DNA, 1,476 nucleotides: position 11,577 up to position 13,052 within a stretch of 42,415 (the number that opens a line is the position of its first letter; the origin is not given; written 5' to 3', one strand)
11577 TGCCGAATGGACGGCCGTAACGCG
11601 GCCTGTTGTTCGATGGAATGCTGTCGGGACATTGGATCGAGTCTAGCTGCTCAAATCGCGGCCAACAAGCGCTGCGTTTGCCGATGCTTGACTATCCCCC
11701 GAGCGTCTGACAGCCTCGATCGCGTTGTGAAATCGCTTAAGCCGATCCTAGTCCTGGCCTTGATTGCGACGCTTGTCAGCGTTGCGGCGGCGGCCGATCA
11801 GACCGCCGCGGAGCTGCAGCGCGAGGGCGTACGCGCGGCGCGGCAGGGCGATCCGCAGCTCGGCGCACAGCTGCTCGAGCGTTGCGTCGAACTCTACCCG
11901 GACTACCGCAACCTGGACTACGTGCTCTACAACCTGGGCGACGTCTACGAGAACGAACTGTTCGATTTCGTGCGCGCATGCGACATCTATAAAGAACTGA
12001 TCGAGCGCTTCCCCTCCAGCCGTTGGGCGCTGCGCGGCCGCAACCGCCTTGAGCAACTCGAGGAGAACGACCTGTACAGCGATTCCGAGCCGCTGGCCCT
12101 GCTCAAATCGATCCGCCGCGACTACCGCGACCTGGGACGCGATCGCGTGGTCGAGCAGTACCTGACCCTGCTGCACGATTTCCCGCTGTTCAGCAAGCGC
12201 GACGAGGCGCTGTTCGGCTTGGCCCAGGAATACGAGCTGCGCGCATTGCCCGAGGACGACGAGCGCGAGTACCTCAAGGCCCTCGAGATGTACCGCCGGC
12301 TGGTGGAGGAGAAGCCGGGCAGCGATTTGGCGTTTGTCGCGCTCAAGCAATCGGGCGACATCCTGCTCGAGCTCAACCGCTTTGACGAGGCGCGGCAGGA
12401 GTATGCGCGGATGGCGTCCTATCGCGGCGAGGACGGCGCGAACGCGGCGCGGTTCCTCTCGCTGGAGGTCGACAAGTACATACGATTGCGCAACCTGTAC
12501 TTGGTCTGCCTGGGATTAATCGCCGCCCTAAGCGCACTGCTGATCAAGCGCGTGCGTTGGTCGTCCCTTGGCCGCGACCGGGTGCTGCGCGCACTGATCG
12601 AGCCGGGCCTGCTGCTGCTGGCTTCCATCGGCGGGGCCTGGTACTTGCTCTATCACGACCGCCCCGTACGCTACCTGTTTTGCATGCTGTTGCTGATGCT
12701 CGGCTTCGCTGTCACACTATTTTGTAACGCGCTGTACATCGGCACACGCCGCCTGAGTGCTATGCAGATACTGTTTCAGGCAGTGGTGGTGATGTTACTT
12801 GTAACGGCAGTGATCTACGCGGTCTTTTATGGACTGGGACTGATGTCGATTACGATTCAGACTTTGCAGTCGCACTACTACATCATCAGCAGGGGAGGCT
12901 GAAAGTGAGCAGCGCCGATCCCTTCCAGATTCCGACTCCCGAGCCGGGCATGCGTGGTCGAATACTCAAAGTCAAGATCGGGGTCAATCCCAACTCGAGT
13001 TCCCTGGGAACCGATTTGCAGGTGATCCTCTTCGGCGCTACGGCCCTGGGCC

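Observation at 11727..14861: Radical SAM/SPASM enzyme with an RRE-like N-terminal extension, flanked by a small TM-peptide ORF and a 4-Cys FmdB-family zinc-ribbon protein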

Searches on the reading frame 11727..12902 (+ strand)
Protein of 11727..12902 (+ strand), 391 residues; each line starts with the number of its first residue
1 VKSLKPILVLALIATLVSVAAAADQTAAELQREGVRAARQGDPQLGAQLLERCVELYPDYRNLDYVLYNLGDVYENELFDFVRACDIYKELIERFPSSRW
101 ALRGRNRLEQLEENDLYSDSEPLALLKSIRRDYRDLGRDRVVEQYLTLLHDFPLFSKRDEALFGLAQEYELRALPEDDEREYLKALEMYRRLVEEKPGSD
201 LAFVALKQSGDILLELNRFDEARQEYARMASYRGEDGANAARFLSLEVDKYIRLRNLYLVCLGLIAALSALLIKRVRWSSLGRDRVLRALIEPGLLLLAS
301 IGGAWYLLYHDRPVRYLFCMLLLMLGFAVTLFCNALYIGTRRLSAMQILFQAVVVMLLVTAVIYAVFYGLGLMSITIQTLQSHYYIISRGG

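Call 3: search_protein_families(library=ncbifam, proteins=[window:11727-12902:+], max_evalue=0.01)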
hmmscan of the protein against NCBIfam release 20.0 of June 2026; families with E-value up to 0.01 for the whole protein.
window:11727-12902:+ (391 aa): 3 families
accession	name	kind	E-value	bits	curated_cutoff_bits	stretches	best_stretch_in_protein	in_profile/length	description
TIGR03302.1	OM_YfiO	subfamily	7.8e-09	35.4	81.4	1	40-175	83-219/239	outer membrane protein assembly factor BamD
TIGR02795.1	tol_pal_ybgF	equivalog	7.7e-06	26.5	90.1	0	41-107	53-118/119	tol-pal system protein YbgF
NF052312.1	T9SS_PorW_SprE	equivalog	5.3e-05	22.1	250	1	42-156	561-671/716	type IX secretion system periplasmic lipoprotein PorW/SprE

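Call 4: search_protein_families(library=pfam, proteins=[window:11727-12902:+], max_evalue=0.01)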
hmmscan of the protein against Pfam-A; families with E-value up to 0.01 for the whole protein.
window:11727-12902:+ (391 aa): 9 families
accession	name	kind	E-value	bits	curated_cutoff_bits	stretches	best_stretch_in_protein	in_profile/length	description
PF13174.12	TPR_6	-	8.3e-12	45.4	26.3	1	65-98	1-33/33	Tetratricopeptide repeat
PF13428.12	TPR_14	-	1.4e-08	35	23.5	0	36-64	10-38/44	Tetratricopeptide repeat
PF14559.12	TPR_19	-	1.9e-07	31.7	25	1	179-243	4-64/68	Tetratricopeptide repeat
PF13424.12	TPR_12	-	9.2e-07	29.4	30.1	1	38-95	14-75/77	Tetratricopeptide repeat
PF07719.23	TPR_2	-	4.6e-06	26.8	27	0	28-60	2-34/34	Tetratricopeptide repeat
PF13525.12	YfiO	-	7.6e-06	26.3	25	1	40-176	55-195/203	Outer membrane lipoprotein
PF13181.12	TPR_8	-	7.9e-05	23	25.7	0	210-227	8-25/34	Tetratricopeptide repeat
PF13432.12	TPR_16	-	0.00015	22.5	32.7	0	179-230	10-58/65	Tetratricopeptide repeat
PF14938.12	SNAP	-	0.0017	18.3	25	0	22-93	69-143/282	Soluble NSF attachment protein, SNAP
